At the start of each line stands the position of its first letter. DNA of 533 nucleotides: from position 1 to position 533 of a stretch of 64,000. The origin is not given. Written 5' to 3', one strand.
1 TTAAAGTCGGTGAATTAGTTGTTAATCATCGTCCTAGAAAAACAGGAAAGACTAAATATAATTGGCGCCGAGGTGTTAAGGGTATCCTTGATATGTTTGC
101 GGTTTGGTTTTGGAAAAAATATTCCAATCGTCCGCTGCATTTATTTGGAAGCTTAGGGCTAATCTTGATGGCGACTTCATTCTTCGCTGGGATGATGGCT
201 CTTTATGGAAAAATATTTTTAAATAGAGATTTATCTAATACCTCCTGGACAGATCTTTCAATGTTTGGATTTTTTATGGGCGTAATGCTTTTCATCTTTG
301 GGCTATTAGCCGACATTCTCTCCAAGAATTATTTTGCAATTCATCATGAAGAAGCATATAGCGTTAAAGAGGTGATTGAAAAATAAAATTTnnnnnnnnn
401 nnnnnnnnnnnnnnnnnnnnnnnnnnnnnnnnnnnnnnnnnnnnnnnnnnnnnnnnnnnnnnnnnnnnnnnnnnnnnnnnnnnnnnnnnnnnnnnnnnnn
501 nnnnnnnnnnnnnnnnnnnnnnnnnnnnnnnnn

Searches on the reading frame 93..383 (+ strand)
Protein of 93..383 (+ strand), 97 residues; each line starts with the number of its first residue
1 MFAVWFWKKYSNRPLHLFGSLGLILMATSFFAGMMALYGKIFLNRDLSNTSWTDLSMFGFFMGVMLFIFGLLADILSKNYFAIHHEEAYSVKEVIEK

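Call 3: search_protein_families(library=pfam, proteins=[window:93-383:+], max_evalue=1)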
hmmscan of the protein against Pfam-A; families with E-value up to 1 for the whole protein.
window:93-383:+ (97 aa): 3 families
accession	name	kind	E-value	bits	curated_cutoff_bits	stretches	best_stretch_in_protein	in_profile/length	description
PF00083.30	Sugar_tr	-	0.0069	15.8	22.3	1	2-71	306-367/452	Sugar (and other) transporter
PF12911.12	OppC_N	-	0.044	14.1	23.9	0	6-39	6-40/53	N-terminal TM domain of oligopeptide transport permease C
PF18926.5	DUF5676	-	0.07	14.5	27.6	1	31-73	28-71/82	2TM family of unknown function (DUF5676)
